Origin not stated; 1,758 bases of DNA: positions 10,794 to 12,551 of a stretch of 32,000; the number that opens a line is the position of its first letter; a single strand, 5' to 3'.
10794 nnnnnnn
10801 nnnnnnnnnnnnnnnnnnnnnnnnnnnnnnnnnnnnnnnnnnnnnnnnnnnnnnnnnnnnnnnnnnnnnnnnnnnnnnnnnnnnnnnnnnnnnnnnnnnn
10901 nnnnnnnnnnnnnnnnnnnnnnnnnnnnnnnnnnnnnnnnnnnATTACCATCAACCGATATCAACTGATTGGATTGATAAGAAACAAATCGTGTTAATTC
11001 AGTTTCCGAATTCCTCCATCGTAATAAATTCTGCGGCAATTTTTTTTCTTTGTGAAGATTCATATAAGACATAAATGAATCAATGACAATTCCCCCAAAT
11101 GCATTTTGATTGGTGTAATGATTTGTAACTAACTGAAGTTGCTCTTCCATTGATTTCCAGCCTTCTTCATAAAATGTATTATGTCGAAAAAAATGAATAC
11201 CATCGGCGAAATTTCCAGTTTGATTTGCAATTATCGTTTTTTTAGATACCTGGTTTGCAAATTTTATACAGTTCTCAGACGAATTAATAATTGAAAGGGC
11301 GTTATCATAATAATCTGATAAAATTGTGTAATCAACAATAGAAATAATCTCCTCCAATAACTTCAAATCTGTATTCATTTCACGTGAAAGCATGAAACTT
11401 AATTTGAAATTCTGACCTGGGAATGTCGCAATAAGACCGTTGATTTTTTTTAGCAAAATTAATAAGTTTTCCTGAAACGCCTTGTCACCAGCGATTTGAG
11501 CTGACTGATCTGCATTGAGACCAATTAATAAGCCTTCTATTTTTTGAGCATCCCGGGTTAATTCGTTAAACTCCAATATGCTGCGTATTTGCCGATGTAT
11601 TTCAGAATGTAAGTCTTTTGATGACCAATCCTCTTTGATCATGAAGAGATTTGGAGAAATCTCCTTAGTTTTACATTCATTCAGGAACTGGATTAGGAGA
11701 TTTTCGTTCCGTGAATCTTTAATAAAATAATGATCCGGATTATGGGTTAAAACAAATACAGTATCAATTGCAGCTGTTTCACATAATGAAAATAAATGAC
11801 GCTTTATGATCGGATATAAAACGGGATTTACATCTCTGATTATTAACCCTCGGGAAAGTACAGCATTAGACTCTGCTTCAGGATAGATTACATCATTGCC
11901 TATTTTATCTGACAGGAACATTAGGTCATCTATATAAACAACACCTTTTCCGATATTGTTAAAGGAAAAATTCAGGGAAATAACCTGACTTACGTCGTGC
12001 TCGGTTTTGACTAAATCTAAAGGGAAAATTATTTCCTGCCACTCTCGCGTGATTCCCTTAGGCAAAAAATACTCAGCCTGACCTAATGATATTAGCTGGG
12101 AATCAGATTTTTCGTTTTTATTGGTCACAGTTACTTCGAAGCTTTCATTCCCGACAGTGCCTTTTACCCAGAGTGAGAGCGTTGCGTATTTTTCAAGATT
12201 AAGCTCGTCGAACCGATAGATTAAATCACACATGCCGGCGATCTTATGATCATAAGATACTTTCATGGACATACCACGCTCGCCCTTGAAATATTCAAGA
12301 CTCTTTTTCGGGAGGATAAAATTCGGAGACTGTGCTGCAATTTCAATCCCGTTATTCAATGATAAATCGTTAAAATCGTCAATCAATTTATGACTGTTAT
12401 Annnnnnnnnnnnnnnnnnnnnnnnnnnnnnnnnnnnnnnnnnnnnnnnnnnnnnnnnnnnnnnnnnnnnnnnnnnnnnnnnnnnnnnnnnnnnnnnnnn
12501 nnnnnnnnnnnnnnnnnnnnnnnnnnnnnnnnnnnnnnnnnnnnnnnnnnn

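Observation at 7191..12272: The phosphatase and the kinase carry related extracytoplasmic beta-sandwich modules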

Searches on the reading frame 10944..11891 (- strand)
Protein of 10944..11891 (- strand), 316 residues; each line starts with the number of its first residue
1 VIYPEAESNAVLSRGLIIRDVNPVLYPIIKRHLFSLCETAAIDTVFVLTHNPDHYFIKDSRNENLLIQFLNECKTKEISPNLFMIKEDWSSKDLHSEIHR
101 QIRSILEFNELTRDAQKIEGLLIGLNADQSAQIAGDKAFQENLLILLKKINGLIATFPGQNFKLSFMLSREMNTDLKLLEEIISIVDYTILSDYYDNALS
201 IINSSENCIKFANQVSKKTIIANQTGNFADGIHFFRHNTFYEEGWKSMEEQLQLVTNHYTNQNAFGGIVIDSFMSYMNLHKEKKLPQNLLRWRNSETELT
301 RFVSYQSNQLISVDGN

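Call 70: search_solved_structures(query=A5, max_evalue=1)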
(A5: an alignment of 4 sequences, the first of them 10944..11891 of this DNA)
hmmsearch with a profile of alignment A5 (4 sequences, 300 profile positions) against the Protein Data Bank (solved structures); distinct sequences matched with E-value up to 1: 2.
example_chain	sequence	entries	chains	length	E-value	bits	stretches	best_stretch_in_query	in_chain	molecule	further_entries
10yv_A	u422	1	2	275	7.1e-09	38.5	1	127-288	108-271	Putative GH97 from Cellulomonas fimi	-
4pcs_A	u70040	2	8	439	1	11.8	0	69-112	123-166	Alpha-L-fucosidase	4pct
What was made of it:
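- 10974..11891 (-): Glycoside-hydrolase-like middle domain of the kinase ectodomain (aa ~1445-1750). The profile of 4 homologues (A5) matches PDB 10yv, 'putative GH97 from Cellulomonas fimi', at E 7.1e-9 (call 70).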

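Call 71: search_protein_families(library=pfam, alignment_id=A5, max_evalue=1)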
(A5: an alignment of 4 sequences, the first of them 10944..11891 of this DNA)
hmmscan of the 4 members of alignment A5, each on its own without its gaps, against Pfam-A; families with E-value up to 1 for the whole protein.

A. member 1, window:10944-11891:- (316 aa): 2 families
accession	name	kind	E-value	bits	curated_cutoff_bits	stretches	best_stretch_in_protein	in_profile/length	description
PF07450.16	HycH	-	0.11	13.3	25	1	88-151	55-118/129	Formate hydrogenlyase maturation protein HycH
PF21693.2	SWT1_3rd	-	0.27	11.8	27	0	182-258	9-80/117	Transcriptional protein SWT1, C-terminal domain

B. families by the number of members that match (of 4 scanned): 3 families
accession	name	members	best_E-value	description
PF07450.16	HycH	1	0.11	Formate hydrogenlyase maturation protein HycH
PF06023.18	Csa1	1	0.12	CRISPR-associated exonuclease Csa1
PF21693.2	SWT1_3rd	1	0.27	Transcriptional protein SWT1, C-terminal domain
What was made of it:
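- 10974..11891 (-): No Pfam family (call 71).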

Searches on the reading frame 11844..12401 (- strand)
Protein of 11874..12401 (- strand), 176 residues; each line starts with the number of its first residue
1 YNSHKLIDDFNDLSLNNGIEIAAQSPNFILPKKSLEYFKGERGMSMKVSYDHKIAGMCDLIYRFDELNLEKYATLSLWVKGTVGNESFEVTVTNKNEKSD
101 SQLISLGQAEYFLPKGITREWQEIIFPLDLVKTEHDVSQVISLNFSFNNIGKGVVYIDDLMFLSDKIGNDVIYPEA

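Call 9: find_homologous_proteins(query=window:11844-12332:-, max_evalue=0.001)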
Query window:11844-12332:-: 14 candidates shared short words with the query, none scored E <= 0.001.

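Call 10: search_protein_families(library=pfam, proteins=[window:11844-12332:-], max_evalue=10)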
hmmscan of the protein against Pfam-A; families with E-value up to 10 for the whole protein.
window:11844-12332:- (163 aa): 2 families
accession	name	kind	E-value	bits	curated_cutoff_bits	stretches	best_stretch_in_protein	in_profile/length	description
PF21582.3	CBM30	-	2.4e-05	24.8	27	1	49-139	75-168/170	Carbohydrate binding domain 30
PF02018.23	CBM_4_9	-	0.12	13.2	25.9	1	18-101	34-112/136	Carbohydrate binding domain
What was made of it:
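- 11895..12389 (-): CBM30/CBM11-like beta-sandwich module of the kinase ectodomain (aa ~1279-1443). The finding's segment aa 1318-1440 lies inside it. Pfam CBM30 E 2.4e-5, 24.8 bits, just under the cutoff of 27 (call 10).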

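Call 12: search_solved_structures(query=window:11844-12332:-, max_evalue=10, show_alignments=2)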
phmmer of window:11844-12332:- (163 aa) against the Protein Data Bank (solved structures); distinct sequences matched with E-value up to 10: 0.

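Call 49: search_protein_families(library=pfam, alignment_id=A4, max_evalue=1)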
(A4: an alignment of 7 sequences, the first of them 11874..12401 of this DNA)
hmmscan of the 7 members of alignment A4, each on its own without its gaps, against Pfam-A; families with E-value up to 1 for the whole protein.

A. member 1, window:11874-12401:- (176 aa): 1 family
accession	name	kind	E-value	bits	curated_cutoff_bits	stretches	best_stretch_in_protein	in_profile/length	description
PF21582.3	CBM30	-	2.5e-05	24.7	27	1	72-162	75-168/170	Carbohydrate binding domain 30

B. families by the number of members that match (of 7 scanned): 4 families
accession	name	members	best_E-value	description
PF21582.3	CBM30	7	5.1e-12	Carbohydrate binding domain 30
PF03425.19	CBM_11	5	6.7e-07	Carbohydrate binding domain (family 11)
PF08547.18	CIA30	4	0.0059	Complex I intermediate-associated protein 30 (CIA30)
PF18329.7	SGBP_B_XBD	1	0.081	Surface glycan-binding protein B xyloglucan binding domain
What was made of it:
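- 11895..12389 (-): The family of 7 homologues hits CBM30 7/7 (best E 5e-12) and CBM_11 5/7 (call 49).
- On CBM30 (for the kinase module): The window's copy scores 24.7-24.8 bits, E 2.4e-5, against a cutoff of 27 (calls 10, 49). All 7 family members match, best E 5.1e-12 (call 49).
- Closest known: CBM30. Same: The kinase module and all six of its homologues match the Pfam model (call 49).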

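Call 56: predict_structure(protein=window:11874-12401:-)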
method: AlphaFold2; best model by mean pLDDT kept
length: 176 residues; sequences in the alignment: 1
mean_pLDDT: 50.3   pTM: 0.47
mean pLDDT of the five models: 50.3, 43.9, 43.7, 42.2, 35.2
residues with pLDDT >= 90: 0; 70-90: 5; 50-70: 102; < 50: 69
segments of 3 or more residues with pLDDT < 50: 1-45, 51-55, 135-137, 164-176
pLDDT, mean of each block of 10 residues (from residue 1): 25 33 37 41 47 49 54 63 60 59 60 66 67 53 57 59 40 26
secondary structure, 60 per line:
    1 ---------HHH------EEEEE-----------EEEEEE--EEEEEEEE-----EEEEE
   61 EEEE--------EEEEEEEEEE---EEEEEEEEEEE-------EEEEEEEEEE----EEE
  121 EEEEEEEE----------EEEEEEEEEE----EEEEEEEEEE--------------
elements in order: E19-23 E35-40 E43-50 E56-64 E73-82 E86-96 E104-113 E118-128 E139-148 E153-162
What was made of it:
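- On CBM30 (for the kinase module): The single-sequence model has pLDDT 50.3 (call 56).
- The kinase module model is of low confidence (pLDDT 50, call 56).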

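Call 60: fold_search(model_id=the predicted structure, library=pdb)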
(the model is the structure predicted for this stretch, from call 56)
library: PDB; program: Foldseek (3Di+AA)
matches with E <= 10: 1816; with E <= 0.001: 76
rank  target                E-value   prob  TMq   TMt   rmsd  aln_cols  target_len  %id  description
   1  6zps_AAA              6.1e-06  1.00  0.47  0.16   5.4       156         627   13  Structure of Unliganded MgGH51 a-L-Arabinofuranosidase Crystal Type 3 Collected at 2.75 A (released 2020-11-11)
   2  5w6h_A                7.9e-06  1.00  0.45  0.15   5.2       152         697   12  Crystal structure of Bacteriophage CBA120 tailspike protein 4 enzymatically active domain (TSP4dN, orf213) (released 2018-10-24)
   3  2xom_A                1.3e-05  1.00  0.46  0.54   4.7       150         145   15  Atomic resolution structure of TmCBM61 in complex with beta-1,4- galactotriose (released 2010-09-08)
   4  1v0a                  1.7e-05  1.00  0.42  0.43   8.1       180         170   18  Family 11 Carbohydrate-Binding Module of cellulosomal cellulase Lic26A-Cel5E of Clostridium thermocellum (released 2005-01-12)
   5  6r31_A                1.8e-05  1.00  0.40  0.41   7.6       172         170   20  Family 11 Carbohydrate-Binding Module from Clostridium thermocellum in complex with beta-1,3-1,4-mixed-linked tetrasac (released 2020-02-05)
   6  2c26                  2.0e-05  1.00  0.49  0.37   7.8       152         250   15  Structural basis for the promiscuous specificity of the carbohydrate- binding modules from the beta-sandwich super famil (released 2005-10-18)
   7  2xon_L                2.4e-05  1.00  0.49  0.56   4.6       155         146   13  Structure of TmCBM61 in complex with beta-1,4-galactotriose at 1.4 A resolution (released 2010-09-08)
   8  6r3m_A                2.8e-05  1.00  0.43  0.44   8.3       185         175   16  Family 11 Carbohydrate-Binding Module from Clostridium thermocellum in complex with beta-1,3-1,4-mixed-linked tetrasac (released 2020-02-05)
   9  8a28_A                4.2e-05  1.00  0.37  0.21   6.4       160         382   17  Structure of the astacin zymogen of LAST-MAM from Limulus polyphemus (released 2022-10-19)
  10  4d0q                  5.1e-05  1.00  0.45  0.48   5.9       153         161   14  Hyaluronan Binding Module of the Streptococcal Pneumoniae Hyaluronate Lyase (released 2014-08-06)
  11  8iq9_B                5.7e-05  1.00  0.41  0.16   8.9       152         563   15  Crystal structure of trimeric K2-2 TSP in complex with tetrasaccharide and octasaccharide (released 2024-02-21)
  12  8h3s_A                6.3e-05  1.00  0.40  0.19   8.9       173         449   18  Substrate-bound EP, polyA model (released 2022-11-23)
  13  1of3_A                7.3e-05  1.00  0.47  0.47   6.6       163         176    9  Structural and thermodynamic dissection of specific mannan recognition by a carbohydrate-binding module, TmCBM27 (released 2003-04-17)
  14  2zey_A                8.5e-05  1.00  0.37  0.42   6.4       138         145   14  Family 16 carbohydrate binding module (released 2008-03-04)
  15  2y6j                  1.6e-04  1.00  0.41  0.42   5.4       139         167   15  X-2 engineered mutated CBM4-2 Carbohydrate Binding Module from a Thermostable Rhodothermus marinus Xylanase (released 2012-03-07)
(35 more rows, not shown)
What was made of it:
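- On CBM30 (for the kinase module): Its Foldseek hits are still CBM-type sandwiches, including CBM11, CBM61 and CBM4 (call 60), but the model is too weak to count.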

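Call 61: search_solved_structures(query=A4, max_evalue=10, show_alignments=4)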
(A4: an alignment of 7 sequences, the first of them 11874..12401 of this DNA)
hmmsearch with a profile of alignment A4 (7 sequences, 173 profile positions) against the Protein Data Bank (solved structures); distinct sequences matched with E-value up to 10: 4.
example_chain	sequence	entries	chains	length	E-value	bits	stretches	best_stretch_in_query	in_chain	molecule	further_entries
1wmx_A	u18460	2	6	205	2.2e-11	47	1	60-169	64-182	COG3291: FOG: PKD repeat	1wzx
2c24_A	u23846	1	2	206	2.2e-11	46.9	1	60-169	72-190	ENDOGLUCANASE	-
1v0a_A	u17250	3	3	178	1.2e-05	28.2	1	37-165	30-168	ENDOGLUCANASE H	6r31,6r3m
2lro_A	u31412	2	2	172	1.8e-05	27.7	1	37-165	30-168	Endoglucanase H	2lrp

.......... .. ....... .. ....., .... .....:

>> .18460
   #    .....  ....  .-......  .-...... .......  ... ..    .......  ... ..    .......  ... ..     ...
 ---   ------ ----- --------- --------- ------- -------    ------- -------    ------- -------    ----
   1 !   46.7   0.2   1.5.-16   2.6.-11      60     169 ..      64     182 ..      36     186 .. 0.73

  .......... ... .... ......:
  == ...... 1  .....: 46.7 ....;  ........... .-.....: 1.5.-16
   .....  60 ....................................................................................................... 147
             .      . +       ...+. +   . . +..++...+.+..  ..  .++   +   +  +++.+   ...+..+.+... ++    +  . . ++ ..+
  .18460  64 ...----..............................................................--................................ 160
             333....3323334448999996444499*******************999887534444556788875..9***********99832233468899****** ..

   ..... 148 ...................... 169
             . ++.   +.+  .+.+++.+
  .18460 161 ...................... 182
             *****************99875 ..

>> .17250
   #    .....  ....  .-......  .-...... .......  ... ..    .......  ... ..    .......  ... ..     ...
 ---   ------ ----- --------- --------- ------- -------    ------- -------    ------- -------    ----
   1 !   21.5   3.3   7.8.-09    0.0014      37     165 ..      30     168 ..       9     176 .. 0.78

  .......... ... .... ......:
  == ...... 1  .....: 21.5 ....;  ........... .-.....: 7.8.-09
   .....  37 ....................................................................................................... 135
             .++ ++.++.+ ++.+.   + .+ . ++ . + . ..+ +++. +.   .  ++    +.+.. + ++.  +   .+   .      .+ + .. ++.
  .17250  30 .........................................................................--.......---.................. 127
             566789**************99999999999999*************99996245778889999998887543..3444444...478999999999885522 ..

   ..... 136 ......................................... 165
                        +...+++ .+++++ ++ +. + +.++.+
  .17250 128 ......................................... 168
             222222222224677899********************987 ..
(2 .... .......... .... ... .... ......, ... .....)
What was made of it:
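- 11895..12389 (-): Profile search of PDB: 1wmx/2c24 (CBM30) E 2.2e-11 and 1v0a (CBM11) E 1.2e-5 (call 61).
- On CBM30 (for the kinase module): The family profile hits 1wmx/2c24 at E 2.2e-11 (call 61).
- Closest known: CBM11. Same: The kinase-module family also hits it (E 1.2e-5, call 61).
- Closest known: CBM30. Same: The family profile hits the solved structures at E 2.2e-11 (call 61).
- Kinase module: its family hits Pfam CBM30 7/7 and CBM_11 5/7 (call 49), and the CBM30 and CBM11 structures (call 61).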
